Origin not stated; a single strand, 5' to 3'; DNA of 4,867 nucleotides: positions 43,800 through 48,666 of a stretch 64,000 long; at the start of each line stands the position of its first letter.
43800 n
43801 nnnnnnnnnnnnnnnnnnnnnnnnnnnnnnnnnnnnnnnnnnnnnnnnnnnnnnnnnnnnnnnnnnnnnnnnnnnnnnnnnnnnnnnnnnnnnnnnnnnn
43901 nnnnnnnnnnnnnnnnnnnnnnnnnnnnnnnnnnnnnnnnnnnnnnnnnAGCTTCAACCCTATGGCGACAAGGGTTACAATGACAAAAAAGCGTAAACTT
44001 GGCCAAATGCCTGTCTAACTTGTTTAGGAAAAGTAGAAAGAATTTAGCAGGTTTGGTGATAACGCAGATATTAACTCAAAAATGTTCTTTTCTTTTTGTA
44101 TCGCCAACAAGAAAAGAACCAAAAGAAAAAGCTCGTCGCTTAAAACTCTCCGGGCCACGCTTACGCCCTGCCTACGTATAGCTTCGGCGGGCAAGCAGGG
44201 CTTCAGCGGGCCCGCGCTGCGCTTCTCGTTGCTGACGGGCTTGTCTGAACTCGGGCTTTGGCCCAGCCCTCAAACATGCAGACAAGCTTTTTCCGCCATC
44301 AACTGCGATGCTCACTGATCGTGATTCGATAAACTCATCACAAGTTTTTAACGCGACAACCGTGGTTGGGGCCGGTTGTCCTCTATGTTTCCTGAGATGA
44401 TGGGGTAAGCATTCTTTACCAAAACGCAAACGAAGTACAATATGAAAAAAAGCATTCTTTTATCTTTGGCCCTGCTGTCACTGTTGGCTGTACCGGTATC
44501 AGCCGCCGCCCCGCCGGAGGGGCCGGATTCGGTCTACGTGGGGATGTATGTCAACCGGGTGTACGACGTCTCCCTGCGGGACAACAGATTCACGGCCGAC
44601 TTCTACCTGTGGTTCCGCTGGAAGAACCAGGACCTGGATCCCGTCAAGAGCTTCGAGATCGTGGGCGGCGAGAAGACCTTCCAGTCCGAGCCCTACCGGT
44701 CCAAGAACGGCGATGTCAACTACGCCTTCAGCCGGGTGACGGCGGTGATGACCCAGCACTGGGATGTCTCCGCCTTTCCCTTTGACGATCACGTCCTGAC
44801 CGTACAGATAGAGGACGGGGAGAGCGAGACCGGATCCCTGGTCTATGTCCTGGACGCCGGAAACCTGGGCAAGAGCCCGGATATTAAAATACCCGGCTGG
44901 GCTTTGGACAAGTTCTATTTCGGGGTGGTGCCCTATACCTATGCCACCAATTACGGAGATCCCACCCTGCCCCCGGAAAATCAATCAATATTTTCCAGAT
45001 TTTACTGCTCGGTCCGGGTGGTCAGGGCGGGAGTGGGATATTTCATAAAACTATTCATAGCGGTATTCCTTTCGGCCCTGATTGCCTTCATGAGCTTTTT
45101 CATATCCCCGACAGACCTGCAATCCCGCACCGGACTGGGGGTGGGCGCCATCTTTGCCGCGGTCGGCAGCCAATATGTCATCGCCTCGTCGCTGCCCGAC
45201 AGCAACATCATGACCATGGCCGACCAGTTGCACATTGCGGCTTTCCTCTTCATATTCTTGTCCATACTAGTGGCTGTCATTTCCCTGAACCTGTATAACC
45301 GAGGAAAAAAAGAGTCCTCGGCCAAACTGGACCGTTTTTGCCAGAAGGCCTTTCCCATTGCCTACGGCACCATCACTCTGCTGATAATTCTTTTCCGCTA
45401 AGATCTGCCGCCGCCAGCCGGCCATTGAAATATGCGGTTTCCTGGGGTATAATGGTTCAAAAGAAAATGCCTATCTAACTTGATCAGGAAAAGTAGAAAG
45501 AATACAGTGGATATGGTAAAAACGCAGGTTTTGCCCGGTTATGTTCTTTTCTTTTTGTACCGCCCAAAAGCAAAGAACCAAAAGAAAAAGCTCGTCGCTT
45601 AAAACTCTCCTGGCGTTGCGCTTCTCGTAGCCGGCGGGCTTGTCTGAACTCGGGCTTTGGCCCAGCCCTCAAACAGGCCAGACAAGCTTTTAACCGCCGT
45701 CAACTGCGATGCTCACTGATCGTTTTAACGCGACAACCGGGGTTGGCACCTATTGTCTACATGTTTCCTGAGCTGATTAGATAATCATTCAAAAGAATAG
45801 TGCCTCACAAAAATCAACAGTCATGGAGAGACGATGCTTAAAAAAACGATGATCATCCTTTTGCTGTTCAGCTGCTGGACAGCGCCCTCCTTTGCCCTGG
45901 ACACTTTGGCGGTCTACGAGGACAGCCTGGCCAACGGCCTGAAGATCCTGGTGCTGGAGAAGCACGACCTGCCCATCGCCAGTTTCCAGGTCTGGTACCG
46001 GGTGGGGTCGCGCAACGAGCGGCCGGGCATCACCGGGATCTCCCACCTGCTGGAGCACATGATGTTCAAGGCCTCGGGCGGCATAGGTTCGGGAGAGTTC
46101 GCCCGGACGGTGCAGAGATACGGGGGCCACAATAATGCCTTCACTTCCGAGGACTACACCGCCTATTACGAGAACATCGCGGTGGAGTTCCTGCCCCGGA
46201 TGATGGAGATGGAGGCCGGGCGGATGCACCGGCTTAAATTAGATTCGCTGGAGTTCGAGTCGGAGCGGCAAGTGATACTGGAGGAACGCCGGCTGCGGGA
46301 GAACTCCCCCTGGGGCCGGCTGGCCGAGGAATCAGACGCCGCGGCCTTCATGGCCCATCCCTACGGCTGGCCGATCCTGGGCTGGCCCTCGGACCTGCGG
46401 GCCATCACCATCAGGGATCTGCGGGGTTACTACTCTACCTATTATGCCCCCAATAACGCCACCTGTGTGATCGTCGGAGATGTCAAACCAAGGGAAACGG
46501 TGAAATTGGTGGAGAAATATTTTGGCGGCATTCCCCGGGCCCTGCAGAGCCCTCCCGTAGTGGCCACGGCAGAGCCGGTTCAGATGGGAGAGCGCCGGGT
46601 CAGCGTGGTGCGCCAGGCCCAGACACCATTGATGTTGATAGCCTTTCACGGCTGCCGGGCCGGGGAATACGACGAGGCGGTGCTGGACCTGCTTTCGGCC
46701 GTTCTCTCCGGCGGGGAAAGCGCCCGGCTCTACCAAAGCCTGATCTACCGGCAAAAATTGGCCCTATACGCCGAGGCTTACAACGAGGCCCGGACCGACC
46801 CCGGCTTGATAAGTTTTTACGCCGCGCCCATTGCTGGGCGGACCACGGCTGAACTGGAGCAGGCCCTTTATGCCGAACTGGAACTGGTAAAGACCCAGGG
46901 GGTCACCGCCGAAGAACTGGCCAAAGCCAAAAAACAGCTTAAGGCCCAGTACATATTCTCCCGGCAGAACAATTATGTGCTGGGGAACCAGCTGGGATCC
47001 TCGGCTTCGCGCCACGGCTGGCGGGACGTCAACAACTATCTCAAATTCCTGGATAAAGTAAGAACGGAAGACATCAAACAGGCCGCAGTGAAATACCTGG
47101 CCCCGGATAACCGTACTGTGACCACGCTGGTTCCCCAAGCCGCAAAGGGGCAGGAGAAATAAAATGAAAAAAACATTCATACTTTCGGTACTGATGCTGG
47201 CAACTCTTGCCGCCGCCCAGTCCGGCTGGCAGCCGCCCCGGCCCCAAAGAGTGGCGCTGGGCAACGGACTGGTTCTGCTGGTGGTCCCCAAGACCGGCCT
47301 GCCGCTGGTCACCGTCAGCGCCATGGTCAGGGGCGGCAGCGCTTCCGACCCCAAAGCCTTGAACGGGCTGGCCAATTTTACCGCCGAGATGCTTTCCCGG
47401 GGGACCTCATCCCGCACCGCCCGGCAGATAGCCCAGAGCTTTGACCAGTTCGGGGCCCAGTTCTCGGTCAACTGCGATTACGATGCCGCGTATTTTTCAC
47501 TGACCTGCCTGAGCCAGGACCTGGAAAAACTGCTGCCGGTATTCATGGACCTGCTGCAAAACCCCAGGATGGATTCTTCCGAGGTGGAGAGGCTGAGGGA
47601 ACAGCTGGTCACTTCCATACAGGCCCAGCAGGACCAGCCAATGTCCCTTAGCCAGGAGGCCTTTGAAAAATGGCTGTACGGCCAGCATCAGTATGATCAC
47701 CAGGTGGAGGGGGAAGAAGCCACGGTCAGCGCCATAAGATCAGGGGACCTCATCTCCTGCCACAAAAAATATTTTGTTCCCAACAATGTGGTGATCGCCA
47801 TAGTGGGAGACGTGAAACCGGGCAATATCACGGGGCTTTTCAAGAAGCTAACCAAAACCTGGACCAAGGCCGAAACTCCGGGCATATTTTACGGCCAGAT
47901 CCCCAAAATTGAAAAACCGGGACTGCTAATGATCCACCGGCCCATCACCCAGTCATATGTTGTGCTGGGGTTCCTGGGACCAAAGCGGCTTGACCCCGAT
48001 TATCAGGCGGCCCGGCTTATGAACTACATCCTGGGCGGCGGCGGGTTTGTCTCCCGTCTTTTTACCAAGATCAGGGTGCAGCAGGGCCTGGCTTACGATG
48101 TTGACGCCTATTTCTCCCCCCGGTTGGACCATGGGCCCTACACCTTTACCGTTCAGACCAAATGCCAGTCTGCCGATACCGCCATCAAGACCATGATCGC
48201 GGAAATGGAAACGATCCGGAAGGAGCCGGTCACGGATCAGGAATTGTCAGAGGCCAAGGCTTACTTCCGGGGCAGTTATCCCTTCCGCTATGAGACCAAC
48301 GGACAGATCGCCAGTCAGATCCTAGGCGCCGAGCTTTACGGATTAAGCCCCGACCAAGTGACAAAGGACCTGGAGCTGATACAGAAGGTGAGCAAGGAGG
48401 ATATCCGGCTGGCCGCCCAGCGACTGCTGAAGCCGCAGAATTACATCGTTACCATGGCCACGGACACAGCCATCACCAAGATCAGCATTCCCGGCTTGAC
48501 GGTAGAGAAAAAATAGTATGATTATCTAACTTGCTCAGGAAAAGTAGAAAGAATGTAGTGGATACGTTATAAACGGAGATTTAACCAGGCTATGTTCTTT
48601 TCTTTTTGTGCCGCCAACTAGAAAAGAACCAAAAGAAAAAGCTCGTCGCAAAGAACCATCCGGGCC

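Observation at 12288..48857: Six copies of a ~280-380-nt dispersed repeat with terminal inverted repeats and compensatory stem mutations: MITE-like element or structured ncRNA family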

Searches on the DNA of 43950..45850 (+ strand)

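Call 12: search_rna_families(source=window, start=43950, end=45850, threshold=evalue, max_evalue=10, show_alignments=2)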
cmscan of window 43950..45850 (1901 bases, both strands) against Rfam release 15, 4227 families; matches with E-value up to 10: 3.
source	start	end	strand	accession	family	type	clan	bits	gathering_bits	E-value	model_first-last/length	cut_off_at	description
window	44850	44933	-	RF01724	SAM-Chlorobi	Cis-reg;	-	17.5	35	2.9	1-87/87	no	SAM-Chlorobi RNA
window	44084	44119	-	RF04239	mir-4679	Gene; miRNA;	-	16.8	88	9.7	21-55/75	no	mir-4679 microRNA precursor family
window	45197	45300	-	RF00461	IRES_VEGF_A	Cis-reg; IRES;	-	12.7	160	5.2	1-308/308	no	Vascular endothelial growth factor (VEGF) IRES A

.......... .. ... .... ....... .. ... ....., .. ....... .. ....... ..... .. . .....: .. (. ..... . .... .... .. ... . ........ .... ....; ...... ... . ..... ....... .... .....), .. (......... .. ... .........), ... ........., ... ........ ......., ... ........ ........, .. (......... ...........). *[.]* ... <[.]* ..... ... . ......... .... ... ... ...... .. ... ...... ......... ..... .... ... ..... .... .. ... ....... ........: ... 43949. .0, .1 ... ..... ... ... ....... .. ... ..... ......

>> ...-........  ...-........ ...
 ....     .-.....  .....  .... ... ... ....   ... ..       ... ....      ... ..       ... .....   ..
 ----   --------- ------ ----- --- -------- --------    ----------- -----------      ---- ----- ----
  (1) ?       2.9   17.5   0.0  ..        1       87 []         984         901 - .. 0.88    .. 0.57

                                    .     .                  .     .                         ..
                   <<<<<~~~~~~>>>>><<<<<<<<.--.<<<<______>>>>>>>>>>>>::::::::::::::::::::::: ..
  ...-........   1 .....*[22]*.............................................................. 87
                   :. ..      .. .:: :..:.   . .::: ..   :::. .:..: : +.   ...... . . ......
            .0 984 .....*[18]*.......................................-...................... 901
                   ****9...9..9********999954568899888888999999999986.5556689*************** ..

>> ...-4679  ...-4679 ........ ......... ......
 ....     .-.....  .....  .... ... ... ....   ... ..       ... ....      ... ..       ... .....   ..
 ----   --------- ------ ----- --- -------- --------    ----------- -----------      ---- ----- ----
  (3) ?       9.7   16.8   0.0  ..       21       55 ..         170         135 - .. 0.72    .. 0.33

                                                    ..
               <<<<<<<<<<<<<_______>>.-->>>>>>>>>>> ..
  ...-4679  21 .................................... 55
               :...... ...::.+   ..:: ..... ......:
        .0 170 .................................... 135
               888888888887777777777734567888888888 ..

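Call 34: search_dna_similar(query=window:45466-45787:+, collection=plasmids, mode=distant, max_rows=10)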
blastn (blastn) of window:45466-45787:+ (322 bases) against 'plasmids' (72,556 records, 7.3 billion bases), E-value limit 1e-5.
No match.
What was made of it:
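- Tried and rejected: Plasmid database: a distant search with copy E found no match (call 34).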

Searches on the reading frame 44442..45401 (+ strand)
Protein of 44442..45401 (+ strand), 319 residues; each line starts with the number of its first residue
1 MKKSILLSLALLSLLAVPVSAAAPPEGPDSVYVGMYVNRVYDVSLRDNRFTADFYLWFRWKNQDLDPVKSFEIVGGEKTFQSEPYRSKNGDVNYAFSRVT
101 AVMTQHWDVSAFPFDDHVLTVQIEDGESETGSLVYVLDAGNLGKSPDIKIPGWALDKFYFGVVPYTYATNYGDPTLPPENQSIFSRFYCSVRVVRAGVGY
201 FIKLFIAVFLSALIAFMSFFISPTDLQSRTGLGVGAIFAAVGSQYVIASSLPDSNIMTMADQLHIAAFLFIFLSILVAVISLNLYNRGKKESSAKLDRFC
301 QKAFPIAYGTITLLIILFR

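Call 33: find_encoding_contigs(protein=window:44442-45401:+, flank=3000, max_places=6)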
Protein window:44442-45401:+ (319 aa): 1 contig read that carries it; 1 place shown.
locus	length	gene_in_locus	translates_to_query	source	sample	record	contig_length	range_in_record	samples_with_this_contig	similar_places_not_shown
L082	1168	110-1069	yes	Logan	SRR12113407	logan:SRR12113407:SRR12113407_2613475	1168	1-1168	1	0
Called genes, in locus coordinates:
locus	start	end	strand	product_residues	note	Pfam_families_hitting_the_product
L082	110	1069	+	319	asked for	-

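Call 35: search_protein_families(library=pfam, proteins=[window:44442-45401:+])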
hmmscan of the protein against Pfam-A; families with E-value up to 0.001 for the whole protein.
window:44442-45401:+ (319 aa): 0 families

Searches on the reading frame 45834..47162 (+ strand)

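Call 35: search_protein_families(library=pfam, proteins=[window:45834-47162:+])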
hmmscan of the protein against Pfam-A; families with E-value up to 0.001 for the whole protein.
window:45834-47162:+ (442 aa): 2 families
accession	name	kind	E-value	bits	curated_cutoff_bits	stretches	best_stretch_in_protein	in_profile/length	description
PF05193.26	Peptidase_M16_C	-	6.7e-38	130.8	23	1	191-369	2-181/181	Peptidase M16 inactive domain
PF00675.25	Peptidase_M16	-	9.4e-24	84.4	22.3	1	42-182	6-146/149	Insulinase (Peptidase family M16)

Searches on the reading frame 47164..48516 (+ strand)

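Call 35: search_protein_families(library=pfam, proteins=[window:47164-48516:+])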
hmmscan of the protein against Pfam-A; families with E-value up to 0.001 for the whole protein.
window:47164-48516:+ (450 aa): 2 families
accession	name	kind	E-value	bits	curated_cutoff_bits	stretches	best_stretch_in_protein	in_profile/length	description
PF05193.26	Peptidase_M16_C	-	1.1e-41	143.1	23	2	194-366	5-179/181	Peptidase M16 inactive domain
PF00675.25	Peptidase_M16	-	1.1e-21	77.8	22.3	1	48-179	12-143/149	Insulinase (Peptidase family M16)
